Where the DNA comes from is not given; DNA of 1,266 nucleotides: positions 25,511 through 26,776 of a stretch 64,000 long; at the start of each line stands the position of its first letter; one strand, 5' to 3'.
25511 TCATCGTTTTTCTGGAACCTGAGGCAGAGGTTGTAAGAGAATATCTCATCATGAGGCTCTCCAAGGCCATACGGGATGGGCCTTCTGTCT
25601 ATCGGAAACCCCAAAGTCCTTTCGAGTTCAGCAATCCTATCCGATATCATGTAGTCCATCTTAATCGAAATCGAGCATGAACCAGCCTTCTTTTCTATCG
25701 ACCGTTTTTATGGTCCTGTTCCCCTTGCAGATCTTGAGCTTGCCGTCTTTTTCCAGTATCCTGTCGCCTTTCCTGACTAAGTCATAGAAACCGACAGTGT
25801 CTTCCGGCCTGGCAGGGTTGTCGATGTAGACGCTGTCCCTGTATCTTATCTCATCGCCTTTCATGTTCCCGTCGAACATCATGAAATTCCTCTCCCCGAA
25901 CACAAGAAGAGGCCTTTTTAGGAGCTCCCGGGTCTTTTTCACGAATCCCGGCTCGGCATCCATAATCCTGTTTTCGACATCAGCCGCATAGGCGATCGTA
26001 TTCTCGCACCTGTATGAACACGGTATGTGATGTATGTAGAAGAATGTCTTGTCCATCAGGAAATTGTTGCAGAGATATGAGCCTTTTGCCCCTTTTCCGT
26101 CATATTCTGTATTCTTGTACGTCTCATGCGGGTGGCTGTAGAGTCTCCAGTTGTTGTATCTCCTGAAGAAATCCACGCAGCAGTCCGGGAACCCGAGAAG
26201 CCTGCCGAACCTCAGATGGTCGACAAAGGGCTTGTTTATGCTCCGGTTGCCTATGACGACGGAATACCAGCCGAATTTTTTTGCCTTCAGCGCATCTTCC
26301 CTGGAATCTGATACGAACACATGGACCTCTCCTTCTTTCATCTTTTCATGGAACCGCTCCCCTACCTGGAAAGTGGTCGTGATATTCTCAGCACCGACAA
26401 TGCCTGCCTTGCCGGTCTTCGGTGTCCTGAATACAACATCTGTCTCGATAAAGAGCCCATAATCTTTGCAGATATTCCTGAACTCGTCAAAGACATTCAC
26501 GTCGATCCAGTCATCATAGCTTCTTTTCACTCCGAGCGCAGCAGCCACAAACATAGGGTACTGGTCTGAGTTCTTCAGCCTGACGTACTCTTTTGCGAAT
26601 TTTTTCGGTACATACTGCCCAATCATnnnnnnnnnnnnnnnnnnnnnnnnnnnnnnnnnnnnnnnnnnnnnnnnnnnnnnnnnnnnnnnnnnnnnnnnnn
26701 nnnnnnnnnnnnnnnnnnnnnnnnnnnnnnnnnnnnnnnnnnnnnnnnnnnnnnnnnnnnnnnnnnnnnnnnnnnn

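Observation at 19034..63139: Radical SAM supercluster: 21 CxxxCxxC motifs in 19 loci within about 44 kb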

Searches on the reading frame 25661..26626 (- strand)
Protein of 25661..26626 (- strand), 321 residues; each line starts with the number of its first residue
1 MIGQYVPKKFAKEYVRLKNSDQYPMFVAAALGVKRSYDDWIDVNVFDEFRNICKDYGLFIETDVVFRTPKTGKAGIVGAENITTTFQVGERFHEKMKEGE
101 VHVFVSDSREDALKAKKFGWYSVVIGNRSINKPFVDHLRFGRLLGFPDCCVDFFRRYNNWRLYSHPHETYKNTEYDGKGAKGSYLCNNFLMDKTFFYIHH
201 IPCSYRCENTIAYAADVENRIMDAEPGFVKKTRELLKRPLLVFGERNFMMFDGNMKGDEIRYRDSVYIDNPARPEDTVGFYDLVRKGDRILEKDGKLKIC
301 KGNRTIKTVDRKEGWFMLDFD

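Call 11: search_protein_families(library=ncbifam, proteins=[window:25661-26626:-], max_evalue=0.01)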
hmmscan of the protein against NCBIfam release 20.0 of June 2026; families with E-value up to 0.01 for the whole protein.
window:25661-26626:- (321 aa): 0 families

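Call 27: search_protein_families(library=pfam, proteins=[window:25661-26626:-], max_evalue=0.01)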
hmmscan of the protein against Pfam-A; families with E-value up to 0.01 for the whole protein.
window:25661-26626:- (321 aa): 1 family
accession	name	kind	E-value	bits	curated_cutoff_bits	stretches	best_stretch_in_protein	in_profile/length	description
PF04467.17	DUF483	-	3.4e-05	24.3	25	1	135-212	33-99/122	Protein of unknown function (DUF483)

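Call 44: search_protein_families(library=padloc, proteins=[window:25661-26626:-], max_evalue=0.001)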
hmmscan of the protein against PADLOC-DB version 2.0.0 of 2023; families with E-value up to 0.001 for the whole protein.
window:25661-26626:- (321 aa): 0 families

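Call 49: search_solved_structures(query=window:25661-26626:-, max_evalue=1)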
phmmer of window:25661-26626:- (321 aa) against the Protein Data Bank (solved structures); distinct sequences matched with E-value up to 1: 0.

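Call 51: find_homologous_proteins(query=window:25661-26626:-, max_evalue=0.00001)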
Query window:25661-26626:- (321 aa): 80 proteins with E <= 0.00001 among 1169 candidates.
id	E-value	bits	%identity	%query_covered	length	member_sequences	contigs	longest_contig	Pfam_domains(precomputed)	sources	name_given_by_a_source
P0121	5.6e-223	757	100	100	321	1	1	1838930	-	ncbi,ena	-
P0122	3.9e-147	508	66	100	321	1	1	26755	-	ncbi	-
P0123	5.1e-134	465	60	100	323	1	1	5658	-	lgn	-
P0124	2.0e-133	463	61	100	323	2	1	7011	-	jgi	-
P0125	1.6e-128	447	58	100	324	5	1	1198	-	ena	-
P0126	3.8e-128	445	62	100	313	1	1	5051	-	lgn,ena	-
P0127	7.8e-128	444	59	100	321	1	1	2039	PF04467.18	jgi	jgi:hypothetical protein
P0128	1.1e-127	444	60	100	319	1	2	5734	PF04467.18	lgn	-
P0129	2.7e-127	443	57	100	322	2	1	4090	-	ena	-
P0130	1.1e-125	437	57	100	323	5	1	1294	-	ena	-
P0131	1.1e-125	437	59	99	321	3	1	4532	-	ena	-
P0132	3.1e-125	436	57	100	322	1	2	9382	-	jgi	-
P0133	6.0e-125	435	57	100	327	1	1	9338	-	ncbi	ncbi:MAG: hypothetical protein ACFFG0_11685 [Candidatus Thorarchaeota archaeon]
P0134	8.2e-124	431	54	100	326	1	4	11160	-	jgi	jgi:hypothetical protein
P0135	2.2e-123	430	57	100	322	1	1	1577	-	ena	-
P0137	4.2e-123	429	56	100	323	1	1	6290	PF04467.18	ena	-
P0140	2.0e-121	423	56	99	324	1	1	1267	PF04467.18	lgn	-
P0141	2.0e-121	423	51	100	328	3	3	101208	PF04467.18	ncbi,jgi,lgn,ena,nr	ncbi:hypothetical protein HN415_01120 [Candidatus Woesearchaeota archaeon]|jgi:hypothetical protein|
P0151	8.7e-117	408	54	100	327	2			PF04467.18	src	-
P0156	8.2e-114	398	52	100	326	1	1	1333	PF04467.18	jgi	jgi:hypothetical protein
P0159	9.0e-112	392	52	100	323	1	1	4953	PF04467.18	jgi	jgi:hypothetical protein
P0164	7.4e-110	385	51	99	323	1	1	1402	PF04467.18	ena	-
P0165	7.6e-110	385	54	100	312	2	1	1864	PF04467.18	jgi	-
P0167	1.2e-109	385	50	99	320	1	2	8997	PF04467.18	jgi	-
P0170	9.3e-109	382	52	100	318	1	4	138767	PF04467.18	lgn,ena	-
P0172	1.8e-107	377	52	100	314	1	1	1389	PF04467.18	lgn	-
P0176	1.1e-106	375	51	100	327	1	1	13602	PF04467.18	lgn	-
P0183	2.5e-104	367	52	100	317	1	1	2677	PF04467.18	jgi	-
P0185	1.0e-103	365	50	100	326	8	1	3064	PF04467.18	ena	-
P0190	2.6e-100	354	47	100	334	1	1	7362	PF04467.18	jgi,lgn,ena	-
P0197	2.2e-65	239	40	83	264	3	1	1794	PF04467.18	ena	-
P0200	2.9e-11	61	26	74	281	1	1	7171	PF04467.18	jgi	-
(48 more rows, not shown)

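Call 59: predict_structure(alignment_id=A2)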
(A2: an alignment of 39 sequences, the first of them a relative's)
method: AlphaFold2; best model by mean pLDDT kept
length: 321 residues; sequences in the alignment: 39
mean_pLDDT: 93.8   pTM: 0.90
mean pLDDT of the five models: 93.8, 92.6, 91.8, 91.3, 91.2
residues with pLDDT >= 90: 264; 70-90: 55; 50-70: 2; < 50: 0
segments of 3 or more residues with pLDDT < 50: none
pLDDT, mean of each block of 10 residues (from residue 1): 93 95 97 95 97 98 92 87 85 93 96 92 88 86 95 90 84 91 97 95 97 98 98 98 95 97 97 90 98 97 97 96 94
secondary structure, 60 per line:
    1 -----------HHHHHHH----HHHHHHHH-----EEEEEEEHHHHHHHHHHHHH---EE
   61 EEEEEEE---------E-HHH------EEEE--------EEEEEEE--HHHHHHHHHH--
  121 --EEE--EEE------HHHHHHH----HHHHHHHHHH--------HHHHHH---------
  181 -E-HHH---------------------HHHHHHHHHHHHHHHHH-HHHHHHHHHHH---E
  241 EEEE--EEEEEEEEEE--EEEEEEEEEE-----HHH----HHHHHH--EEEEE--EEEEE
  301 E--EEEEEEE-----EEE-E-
elements in order: H12-18 H23-30 E36-42 H43-55 E59-67 E88-91 E100-106 H109-118 E123-125 E128-130 H137-143 H148-157 H166-171 H208-224 H226-236 E240-244 E247-256 E259-268 H281-286 E289-293 E296-301 E304-310 E316-318

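Call 61: fold_search(model_id=the predicted structure, library=pdb)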
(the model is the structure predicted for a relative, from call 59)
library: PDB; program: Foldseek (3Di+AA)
matches with E <= 10: 280; with E <= 0.001: 0
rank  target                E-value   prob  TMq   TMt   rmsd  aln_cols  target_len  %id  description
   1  7qcf_C                1.6e-01  0.06  0.14  0.15  17.5       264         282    9  X-ray crystallographic structure of E. coli K-12 glycyl-tRNA synthetase alpha subunit (glyQ) (released 2022-05-04)
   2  2kts_MODEL_1_A        1.9e-01  0.25  0.13  0.27   8.5       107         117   11  NMR structure of the protein NP_415897.1 (released 2010-02-23)
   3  2guk_B                2.4e-01  0.87  0.24  0.62   4.8       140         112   13  Crystal Structure of the Conserved Protein of Unknown Function from Porphyromonas gingivalis (released 2006-05-30)
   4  3hrq_B                3.3e-01  0.02  0.10  0.10  20.2       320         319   10  The Product Template Domain from PksA with palmitate bound (released 2009-10-20)
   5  2guk_A                3.9e-01  0.85  0.25  0.65   4.6       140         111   13  Crystal Structure of the Conserved Protein of Unknown Function from Porphyromonas gingivalis (released 2006-05-30)
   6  3e05_B                4.7e-01  0.16  0.10  0.16   7.6        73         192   11  CRYSTAL STRUCTURE OF Precorrin-6y C5,15-methyltransferase FROM Geobacter metallireducens GS-15 (released 2008-08-12)
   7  5agv_A                6.3e-01  0.06  0.08  0.07  14.5        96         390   10  The sliding clamp of Mycobacterium tuberculosis in complex with a natural product. (released 2015-06-03)
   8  4tr7_B                7.1e-01  0.05  0.08  0.07  14.2        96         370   11  Crystal structure of DNA polymerase sliding clamp from Mycobaterium tuberculosis (released 2014-09-10)
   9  6ppq_G                8.0e-01  0.11  0.10  0.30  10.3        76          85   10  Structure of S. pombe Lsm1-7 with RNA, polyuridine with 3' adenosine (released 2020-06-17)
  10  4tr7_A                8.4e-01  0.04  0.08  0.07  16.3       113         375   13  Crystal structure of DNA polymerase sliding clamp from Mycobaterium tuberculosis (released 2014-09-10)
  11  6fvo_A                9.5e-01  0.06  0.09  0.08  13.4        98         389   12  Mutant DNA polymerase sliding clamp from Mycobacterium tuberculosis with bound P7 peptide (released 2019-04-10)
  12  6fvo_B                1.0e+00  0.06  0.09  0.08  12.9        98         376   11  Mutant DNA polymerase sliding clamp from Mycobacterium tuberculosis with bound P7 peptide (released 2019-04-10)
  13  3e05_G                1.1e+00  0.12  0.11  0.17   7.4        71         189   11  CRYSTAL STRUCTURE OF Precorrin-6y C5,15-methyltransferase FROM Geobacter metallireducens GS-15 (released 2008-08-12)
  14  3e05_E                1.1e+00  0.11  0.11  0.16   6.5        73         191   10  CRYSTAL STRUCTURE OF Precorrin-6y C5,15-methyltransferase FROM Geobacter metallireducens GS-15 (released 2008-08-12)
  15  3e05_H                1.1e+00  0.11  0.11  0.17   6.7        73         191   11  CRYSTAL STRUCTURE OF Precorrin-6y C5,15-methyltransferase FROM Geobacter metallireducens GS-15 (released 2008-08-12)
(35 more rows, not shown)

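Call 63: find_encoding_contigs(protein=P0122, flank=10000, max_places=2)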
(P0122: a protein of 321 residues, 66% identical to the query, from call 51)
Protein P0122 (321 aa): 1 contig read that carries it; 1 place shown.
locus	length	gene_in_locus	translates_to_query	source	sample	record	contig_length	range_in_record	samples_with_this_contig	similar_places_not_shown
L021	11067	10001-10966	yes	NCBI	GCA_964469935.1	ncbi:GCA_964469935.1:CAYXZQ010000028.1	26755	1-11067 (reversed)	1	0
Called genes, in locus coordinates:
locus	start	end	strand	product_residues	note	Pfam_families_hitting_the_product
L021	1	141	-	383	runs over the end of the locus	PF02655:ATP-grasp_3, PF02786:CPSase_L_D2, PF15632:ATPgrasp_Ter (weak)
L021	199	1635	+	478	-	PF02310:B12-binding (faint), PF04055:Radical_SAM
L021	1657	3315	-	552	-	PF02310:B12-binding (faint), PF04055:Radical_SAM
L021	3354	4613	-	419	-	PF00501:AMP-binding (weak), PF27533:CapK_C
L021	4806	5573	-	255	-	PF12895:ANAPC3 (faint), PF00515:TPR_1 (weak), PF07719:TPR_2 (weak), PF13174:TPR_6 (faint), PF13374:TPR_10 (faint), PF13432:TPR_16 (weak), PF13414:TPR_11 (weak), PF14559:TPR_19 (weak), +4 more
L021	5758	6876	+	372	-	PF04055:Radical_SAM, PF13186:SPASM (weak)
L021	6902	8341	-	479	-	PF01943:Polysacc_synt (weak)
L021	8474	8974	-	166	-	PF27806:HxsD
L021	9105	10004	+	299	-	PF04055:Radical_SAM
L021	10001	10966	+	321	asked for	-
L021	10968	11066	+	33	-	?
